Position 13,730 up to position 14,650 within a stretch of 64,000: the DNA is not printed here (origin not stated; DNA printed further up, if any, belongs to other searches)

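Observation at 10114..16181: Tightly packed slt / NHL-propeller / CTP-transferase-like membrane protein / TPR / J-domain-TPR gene string downstream of guaA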

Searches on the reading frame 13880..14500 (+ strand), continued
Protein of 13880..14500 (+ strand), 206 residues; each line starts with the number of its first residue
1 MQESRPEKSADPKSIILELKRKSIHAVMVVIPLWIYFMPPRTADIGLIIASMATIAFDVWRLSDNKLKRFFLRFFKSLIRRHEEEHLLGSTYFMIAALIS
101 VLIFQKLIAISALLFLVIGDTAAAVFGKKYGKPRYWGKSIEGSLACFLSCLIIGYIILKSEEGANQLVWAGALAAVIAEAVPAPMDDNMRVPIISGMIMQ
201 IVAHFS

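Call 44: find_related_loci(query=A3, collection=metagenome_contigs, flank=8000)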
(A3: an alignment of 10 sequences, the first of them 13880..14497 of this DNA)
Query A3 (206 aa) in metagenome_contigs; peptide patterns used: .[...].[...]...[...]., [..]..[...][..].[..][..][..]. (x = any residue, [..] = any of these).
600 stretches matched a pattern (row limit reached: there are more); 299 encode a relative of the query (tblastn E <= 1e-3); the best 80 are kept; 80 distinct loci.
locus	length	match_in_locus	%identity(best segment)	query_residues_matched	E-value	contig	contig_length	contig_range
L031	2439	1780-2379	59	1-205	2e-82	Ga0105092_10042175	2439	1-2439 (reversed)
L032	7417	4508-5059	63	18-205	3e-77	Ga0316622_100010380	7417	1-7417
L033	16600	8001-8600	58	2-204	2e-76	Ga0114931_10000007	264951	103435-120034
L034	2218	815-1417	58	1-205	3e-78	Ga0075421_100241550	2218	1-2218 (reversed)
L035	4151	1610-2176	59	14-206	4e-76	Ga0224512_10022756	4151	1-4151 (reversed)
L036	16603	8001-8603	55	1-205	2e-74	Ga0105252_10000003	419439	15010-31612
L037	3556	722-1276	58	13-201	6e-74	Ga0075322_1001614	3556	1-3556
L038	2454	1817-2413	54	3-205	9e-69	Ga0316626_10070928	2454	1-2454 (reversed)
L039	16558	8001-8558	56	13-202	8e-68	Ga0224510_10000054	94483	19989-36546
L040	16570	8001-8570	56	12-205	7e-67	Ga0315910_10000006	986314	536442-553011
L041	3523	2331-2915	56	6-205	1e-65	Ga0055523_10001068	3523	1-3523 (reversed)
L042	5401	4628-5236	53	1-205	2e-61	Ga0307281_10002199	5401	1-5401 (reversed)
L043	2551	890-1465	41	11-203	2e-46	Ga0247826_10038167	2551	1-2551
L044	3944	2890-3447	42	14-202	2e-46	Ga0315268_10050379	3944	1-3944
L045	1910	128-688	44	14-201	4e-47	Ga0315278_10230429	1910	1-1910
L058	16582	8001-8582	41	10-202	2e-41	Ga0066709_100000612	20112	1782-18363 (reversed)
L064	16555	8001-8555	40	14-200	4e-41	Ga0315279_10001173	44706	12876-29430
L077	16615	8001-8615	39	2-206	4e-39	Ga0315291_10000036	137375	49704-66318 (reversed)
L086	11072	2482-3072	36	2-203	1e-37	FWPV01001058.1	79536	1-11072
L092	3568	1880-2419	37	14-198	2e-37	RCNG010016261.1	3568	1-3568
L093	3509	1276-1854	34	6-203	1e-36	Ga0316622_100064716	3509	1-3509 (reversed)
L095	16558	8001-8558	39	18-203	4e-35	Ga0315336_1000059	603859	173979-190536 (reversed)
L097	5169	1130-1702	38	18-202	2e-34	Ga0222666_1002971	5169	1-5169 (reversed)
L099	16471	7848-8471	35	5-205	2e-34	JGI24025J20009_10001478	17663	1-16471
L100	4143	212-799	39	8-204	2e-34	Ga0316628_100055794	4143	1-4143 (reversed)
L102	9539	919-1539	31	6-202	1e-33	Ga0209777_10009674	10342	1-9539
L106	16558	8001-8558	33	18-201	4e-33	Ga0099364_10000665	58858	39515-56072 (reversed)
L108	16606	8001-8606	37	6-206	1e-32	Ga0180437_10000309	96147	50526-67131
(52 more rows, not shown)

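Call 48: search_protein_families(library=pfam, proteins=[L058:2735-5617:+, L077:5775-7082:+, L077:7084-8028:+, L077:8630-11131:+, L077:11106-13205:+, L099:6943-7881:+, L099:8529-11114:+, L095:5925-7238:+, L095:7228-7989:+, L095:8570-10624:+], max_evalue=0.001)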
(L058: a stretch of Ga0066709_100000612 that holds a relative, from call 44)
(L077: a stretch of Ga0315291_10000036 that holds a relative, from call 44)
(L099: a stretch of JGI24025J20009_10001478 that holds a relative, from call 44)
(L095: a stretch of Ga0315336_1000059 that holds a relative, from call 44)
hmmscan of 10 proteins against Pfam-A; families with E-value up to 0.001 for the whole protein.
L058:2735-5617:+ (960 aa): 1 family
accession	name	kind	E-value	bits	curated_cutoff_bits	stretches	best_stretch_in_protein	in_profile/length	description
PF05547.17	Peptidase_M6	-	1.5e-22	80.7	22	1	136-350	60-266/294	Immune inhibitor A peptidase M6, catalytic domain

L077:5775-7082:+ (435 aa): 5 families
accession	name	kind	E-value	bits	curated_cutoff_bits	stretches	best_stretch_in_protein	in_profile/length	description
PF01436.27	NHL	-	6.7e-17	61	20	1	108-132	3-27/28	NHL repeat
PF13860.13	FlgD_ig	-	2.9e-08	34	27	1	343-404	11-74/79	FlgD Ig-like domain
PF08450.18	SGL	-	0.00012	22.2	26.3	1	89-196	116-229/246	SMP-30/Gluconolactonase/LRE-like region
PF01731.26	Arylesterase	-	0.00019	22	21.3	0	146-177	49-81/86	Arylesterase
PF24684.1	Vgb_lyase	-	0.00082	18.7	50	0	109-207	183-280/290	Virginiamycin B lyase family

L077:7084-8028:+ (314 aa): 0 families

L077:8630-11131:+ (833 aa): 6 families
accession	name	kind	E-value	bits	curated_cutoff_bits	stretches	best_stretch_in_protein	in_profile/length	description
PF04389.22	Peptidase_M28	-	2.1e-33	116.1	21.3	1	509-690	1-174/193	Peptidase family M28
PF14870.12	PSII_BNR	-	8.5e-20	71.6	27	1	253-375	19-140/303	Photosynthesis system II assembly factor YCF48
PF13860.13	FlgD_ig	-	4.8e-08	33.3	27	1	757-816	22-78/79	FlgD Ig-like domain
PF18962.6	Por_Secre_tail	-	1.8e-07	31.8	27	1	741-823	3-74/75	Secretion system C-terminal sorting domain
PF15902.12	Sortilin-Vps10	-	2.1e-06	27.3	33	0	319-419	4-110/446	Sortilin, neurotensin receptor 3,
PF01546.33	Peptidase_M20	-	2.6e-06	27.9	24.6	1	530-604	19-94/206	Peptidase family M20/M25/M40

L077:11106-13205:+ (699 aa): 8 families
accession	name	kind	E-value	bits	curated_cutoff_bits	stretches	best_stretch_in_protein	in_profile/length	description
PF13145.12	Rotamase_2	-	5.6e-32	111.5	27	2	261-383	1-119/121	PPIC-type PPIASE domain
PF00639.27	Rotamase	-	1.1e-31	110.1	21.7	2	291-371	16-97/97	PPIC-type PPIASE domain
PF13616.12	Rotamase_3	-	1.9e-21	77.2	22.5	2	291-373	23-116/116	PPIC-type PPIASE domain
PF13623.11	SurA_N_2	-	3.2e-07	30.8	28.5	0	167-241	34-121/145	SurA-like N-terminal domain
PF13624.11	SurA_N_3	-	1.5e-06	28.6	27.2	0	171-239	37-117/162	SurA-like N-terminal domain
PF13424.12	TPR_12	-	2.7e-05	24.7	30.1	0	47-99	13-69/77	Tetratricopeptide repeat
PF13174.12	TPR_6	-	0.00072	20.5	26.3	0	124-151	3-30/33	Tetratricopeptide repeat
PF07719.23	TPR_2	-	0.00085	19.7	27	0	123-148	3-28/34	Tetratricopeptide repeat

L099:6943-7881:+ (312 aa): 0 families

L099:8529-11114:+ (861 aa): 6 families
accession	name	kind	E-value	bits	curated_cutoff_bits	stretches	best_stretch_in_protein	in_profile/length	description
PF13145.12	Rotamase_2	-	6e-34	117.9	27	3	245-370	1-121/121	PPIC-type PPIASE domain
PF00639.27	Rotamase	-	3.7e-23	82.8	21.7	2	277-355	18-96/97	PPIC-type PPIASE domain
PF13616.12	Rotamase_3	-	9.3e-17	62.1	22.5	2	275-358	23-116/116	PPIC-type PPIASE domain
PF13624.11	SurA_N_3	-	1.4e-05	25.4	27.2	0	407-466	36-104/162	SurA-like N-terminal domain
PF13174.12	TPR_6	-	7.2e-05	23.6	26.3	0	72-100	5-32/33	Tetratricopeptide repeat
PF13623.11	SurA_N_2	-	0.00029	21.2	28.5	0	398-465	29-105/145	SurA-like N-terminal domain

L095:5925-7238:+ (437 aa): 4 families
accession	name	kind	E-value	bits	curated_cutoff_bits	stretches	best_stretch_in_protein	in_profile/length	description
PF01189.24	Methyltr_RsmB-F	-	4.9e-46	157.4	27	1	243-432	3-198/199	16S rRNA methyltransferase RsmB/F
PF01029.23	NusB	-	9.2e-23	81.5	23.1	1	3-125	2-131/133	NusB family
PF22458.1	RsmF-B_ferredox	-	1.1e-08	35.5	27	1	145-214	1-69/74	Methyltr_RsmF/B-like, ferredoxin-like domain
PF01728.25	FtsJ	-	8e-05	23.1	24.1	1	243-377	18-142/181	FtsJ-like methyltransferase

L095:7228-7989:+ (253 aa): 1 family
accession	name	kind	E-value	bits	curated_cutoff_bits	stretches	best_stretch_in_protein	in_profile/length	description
PF03793.24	PASTA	-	1.4e-32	111.8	23.2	3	107-169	2-64/64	PASTA domain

L095:8570-10624:+ (684 aa): 3 families
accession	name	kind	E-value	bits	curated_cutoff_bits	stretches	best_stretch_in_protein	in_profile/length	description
PF07584.16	BatA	-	3.4e-17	63.1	25.9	1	1-76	1-77/77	Aerotolerance regulator N-terminal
PF09822.16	ABC_transp_aux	-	6.8e-05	22.7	34.7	1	366-438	43-118/288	ABC-type uncharacterized transport system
PF07705.17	CARDB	-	0.00061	20.4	22.7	0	239-304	16-82/101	CARDB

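Call 49: search_protein_families(library=pfam, proteins=[L106:5319-6539:+, L106:6546-7940:+, L106:8573-9559:+, L064:6217-7470:+, L064:8615-10192:+, L097:19-1107:+, L097:1896-2834:+, L102:2-949:+, L102:1765-4176:+, L100:884-1933:+], max_evalue=0.001)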
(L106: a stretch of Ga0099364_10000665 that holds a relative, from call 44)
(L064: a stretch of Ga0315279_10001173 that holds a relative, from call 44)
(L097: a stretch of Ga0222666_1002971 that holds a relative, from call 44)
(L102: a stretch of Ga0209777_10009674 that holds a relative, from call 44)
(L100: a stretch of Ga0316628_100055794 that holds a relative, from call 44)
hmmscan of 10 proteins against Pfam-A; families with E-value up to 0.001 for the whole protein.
L106:5319-6539:+ (406 aa): 0 families

L106:6546-7940:+ (464 aa): 20 families
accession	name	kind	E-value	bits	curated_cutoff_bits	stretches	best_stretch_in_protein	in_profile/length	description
PF22578.2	GGR_cat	-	1.9e-27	95.4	27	1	242-322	1-83/88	Geranylgeranyl reductase catalytic domain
PF01494.25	FAD_binding_3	-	2.1e-20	73.7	22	3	74-108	2-36/349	FAD binding domain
PF00037.32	Fer4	-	9.7e-13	47.8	21.1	2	31-53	2-24/24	4Fe-4S binding domain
PF13237.11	Fer4_10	-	1e-09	38.6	25.5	2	1-48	2-53/53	4Fe-4S dicluster domain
PF12837.12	Fer4_6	-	1.4e-09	37.9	25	1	33-52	5-24/24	4Fe-4S binding domain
PF01266.30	DAO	-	2.6e-09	37.5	27.9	1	75-109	1-35/353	FAD dependent oxidoreductase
PF12838.12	Fer4_7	-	2.7e-08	34.6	27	1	8-51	2-52/52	4Fe-4S dicluster domain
PF13187.11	Fer4_9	-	3.7e-08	33.7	27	1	8-52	2-52/52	4Fe-4S dicluster domain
PF13484.11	Fer4_16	-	5.7e-08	33.9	30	1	36-72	1-38/66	4Fe-4S double cluster binding domain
PF13450.12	NAD_binding_8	-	1.5e-07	32.1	21.9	1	78-110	1-33/68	NAD(P)-binding Rossmann-like domain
PF14697.11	Fer4_21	-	3e-06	27.7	35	1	3-53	3-58/59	4Fe-4S dicluster domain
PF03486.20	HI0933_like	-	1.5e-05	25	50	1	75-113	2-40/244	HI0933-like protein Rossmann domain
PF12797.12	Fer4_2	-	2.7e-05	24.3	24.5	1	30-49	3-22/22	4Fe-4S binding domain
PF25160.1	LdpA_Fe-S-bd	-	3e-05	24.2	27.6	1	14-57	9-48/49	LdpA Fe-S cluster-binding domain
PF12831.13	FAD_oxidored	-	3e-05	23.9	27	1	75-223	1-145/416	FAD dependent oxidoreductase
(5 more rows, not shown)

L106:8573-9559:+ (328 aa): 2 families
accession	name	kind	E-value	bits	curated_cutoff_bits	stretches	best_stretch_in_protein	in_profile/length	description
PF00535.33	Glycos_transf_2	-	2.5e-29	102.8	23.3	1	13-181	1-166/168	Glycosyl transferase family 2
PF10111.15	Glyco_tranf_2_2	-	3.8e-09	36.9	27.3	1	14-102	2-92/276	Glycosyltransferase like family 2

L064:6217-7470:+ (417 aa): 2 families
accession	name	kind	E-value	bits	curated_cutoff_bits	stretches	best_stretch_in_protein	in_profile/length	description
PF00208.27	ELFV_dehydrog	-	1e-75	255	23.4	1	181-415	1-241/241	Glutamate/Leucine/Phenylalanine/Valine dehydrogenase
PF02812.23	ELFV_dehydrog_N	-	3.2e-53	179.3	25.3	1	35-162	1-128/129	Glu/Leu/Phe/Val dehydrogenase, dimerisation domain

L064:8615-10192:+ (525 aa): 11 families
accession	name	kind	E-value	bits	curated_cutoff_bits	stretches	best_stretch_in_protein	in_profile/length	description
PF00639.27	Rotamase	-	8.5e-20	72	21.7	2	282-359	22-96/97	PPIC-type PPIASE domain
PF13145.12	Rotamase_2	-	1.9e-19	71.1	27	2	246-364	1-111/121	PPIC-type PPIASE domain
PF13616.12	Rotamase_3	-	6.8e-16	59.3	22.5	2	268-362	15-116/116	PPIC-type PPIASE domain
PF13174.12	TPR_6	-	6.3e-09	36.3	26.3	0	105-131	4-30/33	Tetratricopeptide repeat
PF13432.12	TPR_16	-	1.2e-08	35.7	32.7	1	74-128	7-58/65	Tetratricopeptide repeat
PF07719.23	TPR_2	-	7.8e-07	29.2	27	0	105-126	5-26/34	Tetratricopeptide repeat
PF13624.11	SurA_N_3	-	3.6e-06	27.3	27.2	1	143-214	27-106/162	SurA-like N-terminal domain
PF13176.12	TPR_7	-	5.8e-06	26.4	27.9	0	33-62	6-35/36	Tetratricopeptide repeat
PF13424.12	TPR_12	-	1.6e-05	25.5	30.1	0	67-127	7-71/77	Tetratricopeptide repeat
PF13428.12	TPR_14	-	4.2e-05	24.3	23.5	0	106-133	6-33/44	Tetratricopeptide repeat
PF13623.11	SurA_N_2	-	0.00024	21.4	28.5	1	145-213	30-107/145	SurA-like N-terminal domain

L097:19-1107:+ (362 aa): 2 families
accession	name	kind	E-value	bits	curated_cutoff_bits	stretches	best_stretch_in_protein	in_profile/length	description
PF22578.2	GGR_cat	-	6.2e-29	100.2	27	1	140-218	1-82/88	Geranylgeranyl reductase catalytic domain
PF01494.25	FAD_binding_3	-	1.1e-08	35.1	22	1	69-290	105-337/349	FAD binding domain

L097:1896-2834:+ (312 aa): 3 families
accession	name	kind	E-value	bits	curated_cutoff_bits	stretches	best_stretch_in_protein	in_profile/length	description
PF00535.33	Glycos_transf_2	-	5.4e-35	121.2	23.3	1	6-166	1-167/168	Glycosyl transferase family 2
PF10111.15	Glyco_tranf_2_2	-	1.8e-07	31.4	27.3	1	6-95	1-92/276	Glycosyltransferase like family 2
PF13641.12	Glyco_tranf_2_3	-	5.7e-05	23.7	27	1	5-95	3-97/230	Glycosyltransferase like family 2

L102:2-949:+ (315 aa): 0 families

L102:1765-4176:+ (803 aa): 6 families
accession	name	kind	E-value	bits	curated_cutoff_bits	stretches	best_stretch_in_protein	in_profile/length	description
PF13145.12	Rotamase_2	-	1.2e-28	100.8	27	2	244-365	1-119/121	PPIC-type PPIASE domain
PF00639.27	Rotamase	-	3.1e-25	89.4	21.7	2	268-353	11-97/97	PPIC-type PPIASE domain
PF13616.12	Rotamase_3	-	1.8e-20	74.1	22.5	2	272-355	33-116/116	PPIC-type PPIASE domain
PF00691.25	OmpA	-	8.7e-15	55.3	27.2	1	703-791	1-91/98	OmpA family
PF13624.11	SurA_N_3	-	2.7e-11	44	27.2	1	402-478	35-120/162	SurA-like N-terminal domain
PF13623.11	SurA_N_2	-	3.7e-08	33.8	28.5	0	401-483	36-127/145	SurA-like N-terminal domain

L100:884-1933:+ (349 aa): 3 families
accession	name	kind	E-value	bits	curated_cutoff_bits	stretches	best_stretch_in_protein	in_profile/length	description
PF01212.27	Beta_elim_lyase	-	6e-102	341.3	27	1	8-291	1-286/288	Beta-eliminating lyase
PF00155.27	Aminotran_1_2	-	3.7e-09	36.7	19.7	1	35-338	38-358/361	Aminotransferase class I and II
PF01041.23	DegT_DnrJ_EryC1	-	5.7e-05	22.9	19.8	0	25-83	10-69/360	DegT/DnrJ/EryC1/StrS aminotransferase family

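Call 50: find_homologous_proteins(query=L058:8010-8588:+, max_evalue=0.00001)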
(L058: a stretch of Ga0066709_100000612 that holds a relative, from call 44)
Query L058:8010-8588:+ (193 aa): 589 proteins with E <= 0.00001 among 1131 candidates; the best 120 are listed.
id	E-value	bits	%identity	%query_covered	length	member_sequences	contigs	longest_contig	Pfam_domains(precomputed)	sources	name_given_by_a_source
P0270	5.8e-118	410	99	100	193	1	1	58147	-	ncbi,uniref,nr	ncbi:MAG: hypothetical protein E6K79_09785 [Candidatus Eisenbacteria bacterium]|uniref:Phosphatidate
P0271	2.6e-117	407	97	100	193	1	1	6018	-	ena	-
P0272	4.9e-117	407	96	100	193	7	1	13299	-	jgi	-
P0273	5.4e-116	403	96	100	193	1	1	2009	-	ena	-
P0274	2.0e-113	395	95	100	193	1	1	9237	-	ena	-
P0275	4.6e-113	394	94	100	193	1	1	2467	-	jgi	-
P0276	1.2e-112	392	94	100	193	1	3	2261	-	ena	-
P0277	2.7e-112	391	93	100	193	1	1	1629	-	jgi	-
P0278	4.6e-112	390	93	100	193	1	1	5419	-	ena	-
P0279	9.4e-112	389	94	100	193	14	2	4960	-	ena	-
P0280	1.1e-111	389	93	100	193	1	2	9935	-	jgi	-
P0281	1.3e-111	389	93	100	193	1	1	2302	-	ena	-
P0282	2.4e-111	388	93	100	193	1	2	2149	-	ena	-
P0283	2.9e-111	388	92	100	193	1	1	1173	-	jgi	-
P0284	5.5e-111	387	93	100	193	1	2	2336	-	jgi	-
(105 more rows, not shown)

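Call 54: search_protein_families(library=pfam, proteins=[L077:7084-8028:+, L099:6943-7881:+, L102:2-949:+], max_evalue=1)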
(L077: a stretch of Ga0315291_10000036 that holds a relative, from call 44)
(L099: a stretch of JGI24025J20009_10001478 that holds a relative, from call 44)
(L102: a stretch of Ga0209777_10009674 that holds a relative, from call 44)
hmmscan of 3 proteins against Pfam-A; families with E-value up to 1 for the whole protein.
L077:7084-8028:+ (314 aa): 1 family
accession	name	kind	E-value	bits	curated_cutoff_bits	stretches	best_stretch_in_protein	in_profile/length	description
PF04967.18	HTH_10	-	0.25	11.6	23.1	1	286-303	8-25/53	HTH DNA binding domain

L099:6943-7881:+ (312 aa): 1 family
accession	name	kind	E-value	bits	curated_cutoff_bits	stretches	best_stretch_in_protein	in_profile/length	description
PF11751.14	PorP_SprF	-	0.052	13.5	22.3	0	55-102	17-67/273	Type IX secretion system membrane protein PorP/SprF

L102:2-949:+ (315 aa): 1 family
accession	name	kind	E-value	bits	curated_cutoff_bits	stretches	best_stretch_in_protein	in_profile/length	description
PF13729.12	TraF_2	-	0.017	14.8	25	1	175-203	194-221/264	F plasmid transfer operon, TraF, protein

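Call 72: find_encoding_contigs(protein=window:13880-14500:+, flank=2000, max_places=3)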
Protein window:13880-14500:+ (206 aa): 1 contig read that carries it; 1 place shown.
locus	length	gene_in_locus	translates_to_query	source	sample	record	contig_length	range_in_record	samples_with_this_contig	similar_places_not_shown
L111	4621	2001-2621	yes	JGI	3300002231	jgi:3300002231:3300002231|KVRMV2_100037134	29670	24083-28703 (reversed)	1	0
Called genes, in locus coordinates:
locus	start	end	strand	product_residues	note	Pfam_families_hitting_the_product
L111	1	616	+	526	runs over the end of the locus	?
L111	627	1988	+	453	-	PF01436:NHL (faint)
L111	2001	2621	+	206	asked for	-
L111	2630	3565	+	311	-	PF13414:TPR_11, PF00515:TPR_1, PF13414:TPR_11, PF13432:TPR_16 (weak), PF13431:TPR_17 (weak), PF00515:TPR_1 (weak), PF07719:TPR_2 (weak), PF14559:TPR_19, +13 more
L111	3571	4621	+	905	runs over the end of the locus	-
